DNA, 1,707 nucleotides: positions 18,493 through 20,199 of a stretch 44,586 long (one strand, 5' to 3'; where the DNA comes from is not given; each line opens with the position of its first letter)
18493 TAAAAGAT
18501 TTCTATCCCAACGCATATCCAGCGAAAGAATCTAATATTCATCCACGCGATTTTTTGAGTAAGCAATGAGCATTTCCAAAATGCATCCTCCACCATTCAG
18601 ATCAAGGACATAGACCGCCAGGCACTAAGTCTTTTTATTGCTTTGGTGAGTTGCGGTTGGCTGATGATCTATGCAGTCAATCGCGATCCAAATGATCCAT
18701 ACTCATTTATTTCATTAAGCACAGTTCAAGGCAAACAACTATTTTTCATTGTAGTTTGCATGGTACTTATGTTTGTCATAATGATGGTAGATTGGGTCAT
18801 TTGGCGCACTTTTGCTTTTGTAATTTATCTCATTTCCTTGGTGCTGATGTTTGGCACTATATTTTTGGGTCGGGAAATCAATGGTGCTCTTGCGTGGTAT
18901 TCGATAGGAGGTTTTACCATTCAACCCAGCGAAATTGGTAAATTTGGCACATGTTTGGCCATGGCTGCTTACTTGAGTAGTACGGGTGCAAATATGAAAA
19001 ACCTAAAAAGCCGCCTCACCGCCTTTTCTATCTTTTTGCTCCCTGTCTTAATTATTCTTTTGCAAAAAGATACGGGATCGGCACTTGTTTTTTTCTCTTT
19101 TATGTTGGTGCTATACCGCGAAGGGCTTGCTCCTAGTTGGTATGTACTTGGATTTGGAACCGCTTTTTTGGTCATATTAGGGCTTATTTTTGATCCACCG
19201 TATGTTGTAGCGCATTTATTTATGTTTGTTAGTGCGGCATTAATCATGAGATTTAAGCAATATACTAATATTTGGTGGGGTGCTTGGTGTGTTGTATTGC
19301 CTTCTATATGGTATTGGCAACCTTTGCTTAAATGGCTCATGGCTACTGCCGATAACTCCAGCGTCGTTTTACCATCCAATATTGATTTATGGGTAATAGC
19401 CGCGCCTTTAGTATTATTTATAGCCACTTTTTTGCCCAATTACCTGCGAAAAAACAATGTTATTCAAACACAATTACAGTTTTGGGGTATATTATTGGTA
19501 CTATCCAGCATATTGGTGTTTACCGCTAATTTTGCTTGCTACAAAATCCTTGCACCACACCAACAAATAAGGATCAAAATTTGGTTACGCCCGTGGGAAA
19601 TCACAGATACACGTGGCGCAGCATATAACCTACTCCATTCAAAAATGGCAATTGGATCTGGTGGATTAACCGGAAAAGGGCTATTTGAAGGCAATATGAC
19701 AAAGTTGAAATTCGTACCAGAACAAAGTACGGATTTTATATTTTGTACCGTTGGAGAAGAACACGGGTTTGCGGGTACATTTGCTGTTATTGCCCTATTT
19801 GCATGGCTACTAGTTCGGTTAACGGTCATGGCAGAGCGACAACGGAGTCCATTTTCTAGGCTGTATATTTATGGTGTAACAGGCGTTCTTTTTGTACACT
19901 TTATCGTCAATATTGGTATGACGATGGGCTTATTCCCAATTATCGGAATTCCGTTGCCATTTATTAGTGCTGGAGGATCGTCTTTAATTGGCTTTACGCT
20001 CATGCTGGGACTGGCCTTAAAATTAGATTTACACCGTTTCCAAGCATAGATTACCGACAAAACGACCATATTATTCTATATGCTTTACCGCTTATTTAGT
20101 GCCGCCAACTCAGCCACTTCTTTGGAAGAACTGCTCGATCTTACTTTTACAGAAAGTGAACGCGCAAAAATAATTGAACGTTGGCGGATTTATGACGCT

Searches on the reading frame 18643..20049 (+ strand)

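Call 79: search_protein_families(library=pfam, proteins=[window:18643-20049:+], max_evalue=0.00001)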
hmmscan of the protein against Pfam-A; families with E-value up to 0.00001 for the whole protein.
window:18643-20049:+ (468 aa): 1 family
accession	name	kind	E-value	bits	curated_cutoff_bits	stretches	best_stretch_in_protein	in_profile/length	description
PF01098.24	FTSW_RODA_SPOVE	-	1.5e-72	245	26.4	2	285-464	177-353/356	Cell cycle protein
